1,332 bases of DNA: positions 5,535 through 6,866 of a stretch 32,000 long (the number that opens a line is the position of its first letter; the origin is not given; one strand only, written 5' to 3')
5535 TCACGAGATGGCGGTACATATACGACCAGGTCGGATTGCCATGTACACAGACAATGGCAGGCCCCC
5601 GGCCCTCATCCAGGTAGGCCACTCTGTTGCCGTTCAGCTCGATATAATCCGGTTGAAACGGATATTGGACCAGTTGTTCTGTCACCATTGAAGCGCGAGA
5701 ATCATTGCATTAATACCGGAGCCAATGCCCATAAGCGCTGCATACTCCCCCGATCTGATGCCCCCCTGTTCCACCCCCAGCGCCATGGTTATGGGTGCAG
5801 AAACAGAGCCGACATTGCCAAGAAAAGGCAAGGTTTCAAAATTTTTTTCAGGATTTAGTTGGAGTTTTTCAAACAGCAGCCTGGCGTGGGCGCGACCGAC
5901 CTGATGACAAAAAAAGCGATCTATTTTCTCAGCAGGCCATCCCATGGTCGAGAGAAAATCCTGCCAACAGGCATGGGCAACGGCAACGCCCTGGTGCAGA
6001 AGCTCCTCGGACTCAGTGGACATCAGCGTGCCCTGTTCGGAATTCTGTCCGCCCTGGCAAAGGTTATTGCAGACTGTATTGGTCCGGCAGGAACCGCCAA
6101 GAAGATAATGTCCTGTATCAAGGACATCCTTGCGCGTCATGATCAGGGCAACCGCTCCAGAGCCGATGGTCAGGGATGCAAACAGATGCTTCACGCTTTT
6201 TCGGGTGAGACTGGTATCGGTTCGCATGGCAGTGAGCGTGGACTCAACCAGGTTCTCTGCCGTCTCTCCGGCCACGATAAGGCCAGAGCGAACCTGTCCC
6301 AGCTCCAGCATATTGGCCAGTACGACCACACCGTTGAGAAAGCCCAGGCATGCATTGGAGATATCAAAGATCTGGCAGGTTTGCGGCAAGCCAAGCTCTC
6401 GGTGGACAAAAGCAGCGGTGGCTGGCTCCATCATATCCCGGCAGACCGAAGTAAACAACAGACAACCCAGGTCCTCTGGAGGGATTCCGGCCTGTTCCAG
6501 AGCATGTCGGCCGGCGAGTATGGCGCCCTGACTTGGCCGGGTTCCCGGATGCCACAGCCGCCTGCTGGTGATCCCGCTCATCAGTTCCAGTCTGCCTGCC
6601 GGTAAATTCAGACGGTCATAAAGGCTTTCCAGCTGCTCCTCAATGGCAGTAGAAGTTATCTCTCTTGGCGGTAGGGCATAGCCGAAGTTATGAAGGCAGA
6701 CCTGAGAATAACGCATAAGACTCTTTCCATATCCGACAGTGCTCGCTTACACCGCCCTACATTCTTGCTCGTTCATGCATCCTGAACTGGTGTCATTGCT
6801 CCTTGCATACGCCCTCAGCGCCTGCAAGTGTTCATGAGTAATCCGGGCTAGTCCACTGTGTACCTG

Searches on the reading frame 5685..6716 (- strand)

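Call 38: search_protein_families(library=pfam, proteins=[window:5685-6716:-], max_evalue=0.00001)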
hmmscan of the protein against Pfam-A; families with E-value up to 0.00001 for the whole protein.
window:5685-6716:- (344 aa): 2 families
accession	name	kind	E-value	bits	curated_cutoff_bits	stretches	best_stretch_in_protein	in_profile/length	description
PF08541.16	ACP_syn_III_C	-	6.4e-18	65.1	26.6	1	256-344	2-90/90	3-Oxoacyl-[acyl-carrier-protein (ACP)] synthase III C terminal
PF08545.16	ACP_syn_III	-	4.7e-07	30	24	1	117-160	1-44/80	3-Oxoacyl-[acyl-carrier-protein (ACP)] synthase III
